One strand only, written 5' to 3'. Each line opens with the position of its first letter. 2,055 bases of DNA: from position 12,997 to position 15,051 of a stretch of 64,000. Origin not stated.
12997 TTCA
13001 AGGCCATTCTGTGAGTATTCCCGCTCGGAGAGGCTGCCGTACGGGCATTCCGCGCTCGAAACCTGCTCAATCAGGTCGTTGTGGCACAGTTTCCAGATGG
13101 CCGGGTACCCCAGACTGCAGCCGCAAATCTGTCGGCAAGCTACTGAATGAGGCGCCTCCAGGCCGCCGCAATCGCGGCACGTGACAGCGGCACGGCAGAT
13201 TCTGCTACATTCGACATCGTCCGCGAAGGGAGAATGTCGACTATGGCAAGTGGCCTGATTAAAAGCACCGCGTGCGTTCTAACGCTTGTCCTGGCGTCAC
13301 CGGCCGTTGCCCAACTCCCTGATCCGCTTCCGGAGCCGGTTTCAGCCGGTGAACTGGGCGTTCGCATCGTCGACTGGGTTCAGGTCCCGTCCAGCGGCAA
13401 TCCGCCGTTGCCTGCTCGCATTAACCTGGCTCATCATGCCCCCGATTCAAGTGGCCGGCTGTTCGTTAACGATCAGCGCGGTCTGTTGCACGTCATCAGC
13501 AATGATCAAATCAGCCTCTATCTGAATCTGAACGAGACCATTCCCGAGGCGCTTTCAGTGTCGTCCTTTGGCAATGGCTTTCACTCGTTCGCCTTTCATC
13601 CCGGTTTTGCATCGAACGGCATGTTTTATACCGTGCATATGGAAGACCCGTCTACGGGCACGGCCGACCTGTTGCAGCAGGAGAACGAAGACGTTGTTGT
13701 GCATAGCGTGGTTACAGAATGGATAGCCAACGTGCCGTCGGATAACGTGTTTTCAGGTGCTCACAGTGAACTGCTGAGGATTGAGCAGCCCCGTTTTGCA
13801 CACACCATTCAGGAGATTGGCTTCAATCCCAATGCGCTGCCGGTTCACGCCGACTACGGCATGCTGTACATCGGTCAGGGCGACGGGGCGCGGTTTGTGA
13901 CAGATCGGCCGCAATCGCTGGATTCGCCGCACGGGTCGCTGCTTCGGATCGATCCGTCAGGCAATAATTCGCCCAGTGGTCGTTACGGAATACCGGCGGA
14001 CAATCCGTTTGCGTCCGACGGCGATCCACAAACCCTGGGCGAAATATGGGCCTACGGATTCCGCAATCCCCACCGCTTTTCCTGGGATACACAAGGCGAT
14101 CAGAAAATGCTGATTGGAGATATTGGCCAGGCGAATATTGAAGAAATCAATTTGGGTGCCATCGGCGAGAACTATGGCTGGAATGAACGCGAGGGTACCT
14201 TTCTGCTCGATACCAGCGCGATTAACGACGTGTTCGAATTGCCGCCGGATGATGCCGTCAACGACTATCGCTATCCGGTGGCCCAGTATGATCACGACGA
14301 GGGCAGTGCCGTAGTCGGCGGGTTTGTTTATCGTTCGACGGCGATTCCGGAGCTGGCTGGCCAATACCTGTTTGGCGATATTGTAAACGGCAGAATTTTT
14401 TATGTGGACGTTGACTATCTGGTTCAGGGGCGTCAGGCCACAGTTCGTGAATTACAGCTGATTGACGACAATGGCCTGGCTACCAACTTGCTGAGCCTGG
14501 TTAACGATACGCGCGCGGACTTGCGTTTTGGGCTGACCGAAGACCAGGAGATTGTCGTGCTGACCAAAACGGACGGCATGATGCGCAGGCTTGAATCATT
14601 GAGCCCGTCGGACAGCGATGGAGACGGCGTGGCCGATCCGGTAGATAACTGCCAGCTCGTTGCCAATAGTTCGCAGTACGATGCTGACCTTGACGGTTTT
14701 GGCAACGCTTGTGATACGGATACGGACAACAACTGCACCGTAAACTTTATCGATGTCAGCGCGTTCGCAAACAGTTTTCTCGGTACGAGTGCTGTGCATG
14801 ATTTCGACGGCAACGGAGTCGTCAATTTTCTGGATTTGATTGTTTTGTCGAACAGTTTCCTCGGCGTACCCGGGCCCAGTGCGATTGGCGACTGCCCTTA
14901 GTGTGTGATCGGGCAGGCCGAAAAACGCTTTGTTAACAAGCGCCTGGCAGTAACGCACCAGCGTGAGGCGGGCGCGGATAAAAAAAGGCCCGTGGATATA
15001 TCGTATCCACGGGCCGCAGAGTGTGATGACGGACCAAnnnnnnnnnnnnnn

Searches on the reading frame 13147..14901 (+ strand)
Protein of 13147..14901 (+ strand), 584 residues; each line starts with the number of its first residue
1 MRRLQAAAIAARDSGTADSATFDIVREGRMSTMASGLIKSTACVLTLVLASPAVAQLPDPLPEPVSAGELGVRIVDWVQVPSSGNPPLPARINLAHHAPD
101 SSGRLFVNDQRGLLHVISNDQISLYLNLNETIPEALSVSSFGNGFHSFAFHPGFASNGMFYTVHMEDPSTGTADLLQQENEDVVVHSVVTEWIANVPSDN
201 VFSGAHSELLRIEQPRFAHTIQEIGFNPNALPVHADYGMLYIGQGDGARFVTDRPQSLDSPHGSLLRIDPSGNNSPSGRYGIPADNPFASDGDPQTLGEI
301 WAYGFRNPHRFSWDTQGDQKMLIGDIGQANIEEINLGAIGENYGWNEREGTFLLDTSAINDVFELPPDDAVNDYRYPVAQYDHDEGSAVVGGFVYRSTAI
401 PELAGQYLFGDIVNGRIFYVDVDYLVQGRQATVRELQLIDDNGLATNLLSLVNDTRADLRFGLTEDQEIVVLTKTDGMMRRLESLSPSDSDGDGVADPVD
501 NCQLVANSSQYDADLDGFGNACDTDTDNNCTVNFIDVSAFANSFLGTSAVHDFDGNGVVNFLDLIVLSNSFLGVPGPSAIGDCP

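Call 85: search_protein_families(library=pfam, proteins=[window:13147-14901:+], max_evalue=0.00001)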
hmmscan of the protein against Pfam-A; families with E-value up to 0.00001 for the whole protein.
window:13147-14901:+ (584 aa): 2 families
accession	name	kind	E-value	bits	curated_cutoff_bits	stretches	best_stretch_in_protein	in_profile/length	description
PF07995.17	GSDH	-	2.8e-26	93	25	1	98-428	10-296/332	Glucose / Sorbosone dehydrogenase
PF02412.23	TSP_3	-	3.9e-07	30.1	25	0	489-510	15-36/36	Thrombospondin type 3 repeat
